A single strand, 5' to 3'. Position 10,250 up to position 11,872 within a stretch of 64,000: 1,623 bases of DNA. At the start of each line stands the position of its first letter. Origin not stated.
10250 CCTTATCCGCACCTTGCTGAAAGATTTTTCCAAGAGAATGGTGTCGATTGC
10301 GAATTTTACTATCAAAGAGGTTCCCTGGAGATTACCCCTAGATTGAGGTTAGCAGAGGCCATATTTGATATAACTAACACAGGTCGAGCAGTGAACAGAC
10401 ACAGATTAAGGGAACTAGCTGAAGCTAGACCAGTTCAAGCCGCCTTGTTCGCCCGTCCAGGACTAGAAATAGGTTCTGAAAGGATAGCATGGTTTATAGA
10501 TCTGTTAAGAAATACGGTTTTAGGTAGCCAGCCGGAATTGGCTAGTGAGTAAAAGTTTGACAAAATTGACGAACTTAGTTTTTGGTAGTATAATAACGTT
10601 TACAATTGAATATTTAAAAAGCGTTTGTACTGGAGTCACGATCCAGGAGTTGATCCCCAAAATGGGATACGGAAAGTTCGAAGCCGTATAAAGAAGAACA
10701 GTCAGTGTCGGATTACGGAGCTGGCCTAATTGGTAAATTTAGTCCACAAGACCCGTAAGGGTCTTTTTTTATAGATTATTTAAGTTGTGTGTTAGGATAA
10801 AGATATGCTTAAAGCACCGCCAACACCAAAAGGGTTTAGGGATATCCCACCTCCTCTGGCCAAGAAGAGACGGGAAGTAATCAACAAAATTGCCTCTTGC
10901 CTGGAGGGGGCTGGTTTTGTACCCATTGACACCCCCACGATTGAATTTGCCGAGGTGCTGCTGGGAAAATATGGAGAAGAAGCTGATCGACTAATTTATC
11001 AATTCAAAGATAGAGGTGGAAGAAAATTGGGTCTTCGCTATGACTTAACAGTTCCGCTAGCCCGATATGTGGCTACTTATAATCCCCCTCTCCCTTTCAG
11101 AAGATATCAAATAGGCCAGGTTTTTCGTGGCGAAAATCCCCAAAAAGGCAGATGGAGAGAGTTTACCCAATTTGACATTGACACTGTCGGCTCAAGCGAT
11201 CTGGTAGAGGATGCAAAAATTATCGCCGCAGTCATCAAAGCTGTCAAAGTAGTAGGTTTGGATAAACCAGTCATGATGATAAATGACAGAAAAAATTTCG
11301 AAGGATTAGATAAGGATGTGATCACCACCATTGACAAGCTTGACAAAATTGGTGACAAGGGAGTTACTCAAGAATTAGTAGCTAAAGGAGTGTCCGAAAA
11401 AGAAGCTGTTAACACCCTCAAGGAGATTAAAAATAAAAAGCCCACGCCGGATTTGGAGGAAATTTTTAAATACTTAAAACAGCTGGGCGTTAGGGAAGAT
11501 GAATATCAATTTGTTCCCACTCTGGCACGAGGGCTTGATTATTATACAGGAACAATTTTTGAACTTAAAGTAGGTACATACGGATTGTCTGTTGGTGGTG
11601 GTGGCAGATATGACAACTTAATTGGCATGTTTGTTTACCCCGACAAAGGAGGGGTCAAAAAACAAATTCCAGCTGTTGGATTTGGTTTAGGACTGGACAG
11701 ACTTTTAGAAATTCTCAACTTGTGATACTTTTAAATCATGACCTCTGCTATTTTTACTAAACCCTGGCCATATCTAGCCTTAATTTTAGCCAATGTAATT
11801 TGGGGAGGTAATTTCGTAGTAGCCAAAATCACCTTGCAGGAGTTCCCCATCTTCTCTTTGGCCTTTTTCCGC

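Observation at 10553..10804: Stand-alone promoter, structured RNA of about 165 nt, and terminator between hisG and hisZ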

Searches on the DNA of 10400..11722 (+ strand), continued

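Call 56: search_with_rna_model(model_id=R1, sources=[L082, L083, L084, L085, L086, L087, L088, L089, L090, L091, L092, L093, L094, L095, L096, L097, L098, L099, L100, L101, L102, L103, L104, L105, L106, L107, L108, L109, L110, L111, L112, L113, L114, L115, L116, L117, L118, L119, L120, L121, L122, L123, L124, L125, L126, L127, L128, L129, L130, L131, L132, L133, L134, L135, L136, L137, L138, L139, L140, L141, L142, L143, L144, L145, L146, L147, L148, L149, L150, L151, L152, L153, L154, L155, L156, L157, L158, L159, L160, L161, L162, L163, L164, L165, L166, L167, L168, L169, L170, L171, L172, L173], max_evalue=0.01)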
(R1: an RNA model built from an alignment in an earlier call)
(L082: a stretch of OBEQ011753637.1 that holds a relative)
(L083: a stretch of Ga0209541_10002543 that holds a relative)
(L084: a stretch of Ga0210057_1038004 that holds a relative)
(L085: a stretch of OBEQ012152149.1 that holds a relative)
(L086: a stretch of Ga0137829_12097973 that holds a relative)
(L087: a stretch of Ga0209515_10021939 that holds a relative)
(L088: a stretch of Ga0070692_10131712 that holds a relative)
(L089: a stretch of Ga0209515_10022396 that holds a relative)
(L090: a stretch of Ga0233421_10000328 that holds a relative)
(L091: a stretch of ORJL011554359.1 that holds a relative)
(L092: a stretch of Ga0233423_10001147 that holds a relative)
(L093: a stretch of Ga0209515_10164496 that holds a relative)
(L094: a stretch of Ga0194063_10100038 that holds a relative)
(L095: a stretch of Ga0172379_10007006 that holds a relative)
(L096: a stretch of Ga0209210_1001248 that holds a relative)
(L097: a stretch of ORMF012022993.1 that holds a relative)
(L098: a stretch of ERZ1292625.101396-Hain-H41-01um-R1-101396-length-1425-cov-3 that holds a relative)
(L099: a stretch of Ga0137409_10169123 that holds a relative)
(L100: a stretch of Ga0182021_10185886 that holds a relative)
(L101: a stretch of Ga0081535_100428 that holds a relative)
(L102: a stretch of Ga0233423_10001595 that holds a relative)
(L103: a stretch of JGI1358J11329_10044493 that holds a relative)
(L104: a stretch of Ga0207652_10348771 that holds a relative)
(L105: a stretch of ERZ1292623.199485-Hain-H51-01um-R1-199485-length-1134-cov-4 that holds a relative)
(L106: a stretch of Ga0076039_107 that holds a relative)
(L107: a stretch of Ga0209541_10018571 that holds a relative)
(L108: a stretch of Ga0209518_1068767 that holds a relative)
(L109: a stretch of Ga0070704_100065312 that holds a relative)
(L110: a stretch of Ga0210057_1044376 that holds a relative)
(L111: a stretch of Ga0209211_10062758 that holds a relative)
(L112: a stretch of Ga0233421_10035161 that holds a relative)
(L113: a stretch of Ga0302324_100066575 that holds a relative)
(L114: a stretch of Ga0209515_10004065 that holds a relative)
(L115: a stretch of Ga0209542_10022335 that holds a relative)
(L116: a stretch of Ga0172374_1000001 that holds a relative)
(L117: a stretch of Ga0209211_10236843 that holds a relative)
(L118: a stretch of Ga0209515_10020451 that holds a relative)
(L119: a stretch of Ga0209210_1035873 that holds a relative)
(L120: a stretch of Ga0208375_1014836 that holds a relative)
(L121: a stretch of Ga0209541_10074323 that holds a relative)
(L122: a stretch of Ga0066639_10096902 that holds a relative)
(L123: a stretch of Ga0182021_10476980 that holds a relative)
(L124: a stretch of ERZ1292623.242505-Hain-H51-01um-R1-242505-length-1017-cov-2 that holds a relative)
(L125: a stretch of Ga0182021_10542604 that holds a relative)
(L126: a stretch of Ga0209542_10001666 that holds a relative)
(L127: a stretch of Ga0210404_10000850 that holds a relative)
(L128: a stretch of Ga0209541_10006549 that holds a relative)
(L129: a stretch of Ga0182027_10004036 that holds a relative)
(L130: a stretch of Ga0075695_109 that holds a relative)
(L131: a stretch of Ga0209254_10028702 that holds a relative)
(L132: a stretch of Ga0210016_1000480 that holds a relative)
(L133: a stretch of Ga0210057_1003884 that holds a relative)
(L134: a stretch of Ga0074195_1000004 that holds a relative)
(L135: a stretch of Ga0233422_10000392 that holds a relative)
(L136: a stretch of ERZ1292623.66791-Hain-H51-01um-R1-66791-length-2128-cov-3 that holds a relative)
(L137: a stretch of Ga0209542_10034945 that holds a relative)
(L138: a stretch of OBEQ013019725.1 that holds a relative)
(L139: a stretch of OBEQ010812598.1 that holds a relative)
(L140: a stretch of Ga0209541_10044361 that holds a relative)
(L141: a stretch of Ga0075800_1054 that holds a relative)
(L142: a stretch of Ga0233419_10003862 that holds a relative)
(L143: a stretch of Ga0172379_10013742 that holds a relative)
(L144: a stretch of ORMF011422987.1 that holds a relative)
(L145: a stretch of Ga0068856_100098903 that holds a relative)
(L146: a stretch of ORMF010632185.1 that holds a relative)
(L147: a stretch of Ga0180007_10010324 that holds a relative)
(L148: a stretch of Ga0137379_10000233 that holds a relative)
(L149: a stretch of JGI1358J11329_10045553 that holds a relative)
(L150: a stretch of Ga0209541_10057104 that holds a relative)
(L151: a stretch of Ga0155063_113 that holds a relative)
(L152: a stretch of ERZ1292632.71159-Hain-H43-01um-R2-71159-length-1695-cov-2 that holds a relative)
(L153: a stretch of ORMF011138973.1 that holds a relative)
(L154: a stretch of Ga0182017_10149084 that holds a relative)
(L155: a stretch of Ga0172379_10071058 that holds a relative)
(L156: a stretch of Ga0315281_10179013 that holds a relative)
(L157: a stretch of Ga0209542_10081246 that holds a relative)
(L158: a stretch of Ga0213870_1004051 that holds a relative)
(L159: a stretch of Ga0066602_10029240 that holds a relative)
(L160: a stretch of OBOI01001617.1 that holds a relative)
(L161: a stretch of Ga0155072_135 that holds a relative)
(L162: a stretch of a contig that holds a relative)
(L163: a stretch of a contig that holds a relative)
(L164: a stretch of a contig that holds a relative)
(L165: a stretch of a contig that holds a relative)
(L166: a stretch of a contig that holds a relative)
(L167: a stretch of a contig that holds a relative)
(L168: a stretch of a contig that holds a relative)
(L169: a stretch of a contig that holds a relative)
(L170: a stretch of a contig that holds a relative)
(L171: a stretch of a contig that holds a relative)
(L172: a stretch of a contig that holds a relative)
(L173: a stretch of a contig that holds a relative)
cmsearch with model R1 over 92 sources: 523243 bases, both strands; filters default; matches with E-value up to 0.01: 94.
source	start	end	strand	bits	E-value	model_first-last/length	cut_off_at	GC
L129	7016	7123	+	123.9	3.7e-20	1-108/108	no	0.46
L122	1341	1448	-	121.9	8.9e-20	1-108/108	no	0.5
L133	7662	7769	-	120.2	1.8e-19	1-108/108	no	0.52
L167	5663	5770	-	120.1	1.9e-19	1-108/108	no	0.48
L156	1839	1946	+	120.1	1.9e-19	1-108/108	no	0.47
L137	5038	5145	-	120.1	1.9e-19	1-108/108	no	0.48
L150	3392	3499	+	120.1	1.9e-19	1-108/108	no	0.48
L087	4721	4828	-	119.1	2.9e-19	1-108/108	no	0.45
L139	3179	3286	+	119.1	2.9e-19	1-108/108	no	0.45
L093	1238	1345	-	118.7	3.4e-19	1-108/108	no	0.5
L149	239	346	-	118.7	3.4e-19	1-108/108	no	0.5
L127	5022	5129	+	118.4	3.8e-19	1-108/108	no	0.48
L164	651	758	+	118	4.5e-19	1-108/108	no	0.49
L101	4583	4689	-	117.4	5.9e-19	1-108/108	no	0.5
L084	3486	3594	+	116.8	7.6e-19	1-108/108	no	0.52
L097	2900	3006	-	116.5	8.6e-19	1-108/108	no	0.5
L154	45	155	-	116.4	8.8e-19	1-108/108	no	0.5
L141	3749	3856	-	116.2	9.5e-19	1-108/108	no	0.53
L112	41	149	-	115.4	1.3e-18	1-108/108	no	0.46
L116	2138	2246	+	113.5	3e-18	1-108/108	no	0.5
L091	1631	1737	-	113.4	3.1e-18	1-108/108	no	0.49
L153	3874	3980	-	113.4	3.1e-18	1-108/108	no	0.49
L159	1615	1721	-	113.3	3.2e-18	1-108/108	no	0.51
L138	2498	2606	+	112.6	4.4e-18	1-108/108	no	0.5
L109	1939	2045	+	112.6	4.5e-18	1-108/108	no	0.48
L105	321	428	-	112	5.8e-18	1-108/108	no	0.44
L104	956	1062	+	111.9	6e-18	1-108/108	no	0.5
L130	136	243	+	111.7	6.4e-18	1-108/108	no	0.53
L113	4791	4898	+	111.5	7.1e-18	1-108/108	no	0.54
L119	147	254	+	111.4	7.2e-18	1-108/108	no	0.47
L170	7006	7112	+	110.4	1.1e-17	1-108/108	no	0.5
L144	1225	1331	+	110.2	1.2e-17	1-108/108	no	0.42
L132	310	418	+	110.1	1.2e-17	1-108/108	no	0.49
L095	12725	12832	+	109.4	1.7e-17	1-108/108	no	0.44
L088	160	266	+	109.3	1.8e-17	1-108/108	no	0.5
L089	4045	4152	+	109.2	1.8e-17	1-108/108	no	0.43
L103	263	369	-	109.1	1.9e-17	1-108/108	no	0.46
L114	2390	2496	+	109.1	1.9e-17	1-108/108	no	0.46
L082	1245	1351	-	108.8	2.2e-17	1-108/108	no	0.48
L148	3359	3498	+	107.8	3.4e-17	1-108/108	no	0.46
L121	2088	2197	-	106.8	5e-17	1-108/108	no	0.51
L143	1623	1730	-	106.5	5.8e-17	1-108/108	no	0.53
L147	931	1037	+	106.2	6.5e-17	1-108/108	no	0.46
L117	56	163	-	105.7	7.9e-17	1-108/108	no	0.43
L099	408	547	-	104.8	1.2e-16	1-108/108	no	0.46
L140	1149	1254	+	104.3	1.5e-16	1-108/108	no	0.45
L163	277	384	+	104.2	1.5e-16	1-108/108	no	0.5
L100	1489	1599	+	99.9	9.5e-16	1-108/108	no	0.52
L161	1397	1507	-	99.5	1.1e-15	1-108/108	no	0.52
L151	10099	10207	-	99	1.3e-15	1-108/108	no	0.47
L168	9462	9570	-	99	1.3e-15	1-108/108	no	0.47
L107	9482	9593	-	96.7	3.5e-15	1-108/108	no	0.46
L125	716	826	-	96.2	4.5e-15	1-108/108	no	0.49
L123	669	779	+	95.9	5e-15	1-108/108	no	0.49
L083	3951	4057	-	94.8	7.8e-15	1-108/108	no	0.48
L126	7834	7940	-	94.8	7.8e-15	1-108/108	no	0.48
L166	809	915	-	94.8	7.8e-15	1-108/108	no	0.48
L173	1916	2025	+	94.8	7.9e-15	1-108/108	no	0.46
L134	3064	3175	+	94.6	8.8e-15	1-108/108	no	0.49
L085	10788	10904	-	94.5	9.1e-15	1-108/108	no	0.47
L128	60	166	+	93.7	1.3e-14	1-108/108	no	0.5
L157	3448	3554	-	93.7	1.3e-14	1-108/108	no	0.5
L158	177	291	-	93.7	1.3e-14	1-108/108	no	0.5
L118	1567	1679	+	93.2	1.5e-14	1-108/108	no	0.41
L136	37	151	+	93.1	1.6e-14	1-108/108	no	0.5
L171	1010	1124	-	90.9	4.1e-14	1-108/108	no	0.47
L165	918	1010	+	88.5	1.1e-13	1-91/108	3'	0.47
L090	7177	7289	+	88.3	1.2e-13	1-108/108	no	0.45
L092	10645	10757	-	88.3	1.2e-13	1-108/108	no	0.45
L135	6410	6522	+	88.3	1.2e-13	1-108/108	no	0.45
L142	1562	1674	-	88.3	1.2e-13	1-108/108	no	0.45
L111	1400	1525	+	88.2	1.3e-13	1-108/108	no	0.52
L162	9143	9262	-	87.3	1.9e-13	1-108/108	no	0.46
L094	1051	1161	+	86.5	2.7e-13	1-108/108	no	0.44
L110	3335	3453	+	86.1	3.1e-13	1-108/108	no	0.5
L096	2448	2561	+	84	7.5e-13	1-108/108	no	0.46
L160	244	358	-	83.9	8e-13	1-108/108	no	0.43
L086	1059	1196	+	82.5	1.4e-12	1-108/108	no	0.49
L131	3769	3879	-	82.2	1.6e-12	1-108/108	no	0.49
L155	2020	2130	+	81.4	2.2e-12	1-108/108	no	0.48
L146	1944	2056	+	81.4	2.3e-12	1-108/108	no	0.41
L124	68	207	-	81.3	2.4e-12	1-108/108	no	0.51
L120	95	208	+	80.5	3.3e-12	1-108/108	no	0.46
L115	2833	2949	+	79.5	5.1e-12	1-108/108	no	0.44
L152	1373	1489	+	79.4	5.2e-12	1-108/108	no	0.44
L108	1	78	-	77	1.4e-11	1-76/108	3'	0.46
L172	6481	6594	+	76.9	1.5e-11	1-108/108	no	0.47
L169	1344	1459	-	74.8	3.6e-11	1-108/108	no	0.52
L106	377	485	+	69.4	3.5e-10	1-108/108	no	0.52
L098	1352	1425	+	66.8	1.1e-09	1-74/108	3'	0.43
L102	2326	2451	+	64.8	2.5e-09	1-108/108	no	0.47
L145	2834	2908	+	64.7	2.6e-09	1-72/108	3'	0.51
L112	1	73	+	48.9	2e-06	36-108/108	5'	0.44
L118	5575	5696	-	41.9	3.9e-05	1-108/108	no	0.38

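Call 72: search_rna_families(sources=[L136, L171, L123, L134, L156, L144, L105, L103, L100, L082, L091, L089], threshold=evalue, max_evalue=0.1)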
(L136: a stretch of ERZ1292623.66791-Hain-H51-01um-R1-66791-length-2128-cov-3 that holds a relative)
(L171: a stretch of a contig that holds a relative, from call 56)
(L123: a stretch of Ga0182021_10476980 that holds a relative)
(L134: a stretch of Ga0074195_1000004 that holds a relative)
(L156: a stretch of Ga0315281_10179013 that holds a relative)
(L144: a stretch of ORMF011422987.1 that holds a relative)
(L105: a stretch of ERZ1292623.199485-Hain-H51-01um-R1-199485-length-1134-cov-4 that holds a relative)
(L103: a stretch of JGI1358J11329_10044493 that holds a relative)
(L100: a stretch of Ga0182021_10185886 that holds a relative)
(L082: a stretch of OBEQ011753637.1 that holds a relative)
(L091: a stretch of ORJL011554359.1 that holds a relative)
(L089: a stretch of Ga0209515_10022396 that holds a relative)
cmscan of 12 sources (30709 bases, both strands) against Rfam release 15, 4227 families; matches with E-value up to 0.1: 14.
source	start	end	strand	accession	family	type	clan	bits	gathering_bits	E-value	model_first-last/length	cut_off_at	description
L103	30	101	-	RF00005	tRNA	Gene; tRNA;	CL00001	69.5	29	2.1e-13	1-71/71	no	tRNA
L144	1497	1568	+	RF00005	tRNA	Gene; tRNA;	CL00001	68.5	29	3.8e-13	1-71/71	no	tRNA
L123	912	983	+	RF00005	tRNA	Gene; tRNA;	CL00001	66.8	29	1.1e-12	1-71/71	no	tRNA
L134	3306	3377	+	RF00005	tRNA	Gene; tRNA;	CL00001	63.3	29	1e-11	1-71/71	no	tRNA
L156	2076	2147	+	RF00005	tRNA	Gene; tRNA;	CL00001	62.3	29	2e-11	1-71/71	no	tRNA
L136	279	352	+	RF00005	tRNA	Gene; tRNA;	CL00001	59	29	1.6e-10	1-71/71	no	tRNA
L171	809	882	-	RF00005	tRNA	Gene; tRNA;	CL00001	57.8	29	3.3e-10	1-71/71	no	tRNA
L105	88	162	-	RF00005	tRNA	Gene; tRNA;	CL00001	55.9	29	1.1e-09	1-71/71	no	tRNA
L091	1552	1738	-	RF00230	T-box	Cis-reg; leader;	-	48.3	93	7.5e-08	1-219/219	no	T-box leader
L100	1849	1920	+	RF00005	tRNA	Gene; tRNA;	CL00001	47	29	3.1e-07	1-71/71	no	tRNA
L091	1419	1490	-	RF00005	tRNA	Gene; tRNA;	CL00001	44.7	29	1.4e-06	1-71/71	no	tRNA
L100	1488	1679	+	RF00230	T-box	Cis-reg; leader;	-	44.3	93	8.1e-07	1-219/219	no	T-box leader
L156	1838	2031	+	RF00230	T-box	Cis-reg; leader;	-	42.7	93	2e-06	1-219/219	no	T-box leader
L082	1189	1352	-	RF00230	T-box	Cis-reg; leader;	-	42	93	3.2e-06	1-219/219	no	T-box leader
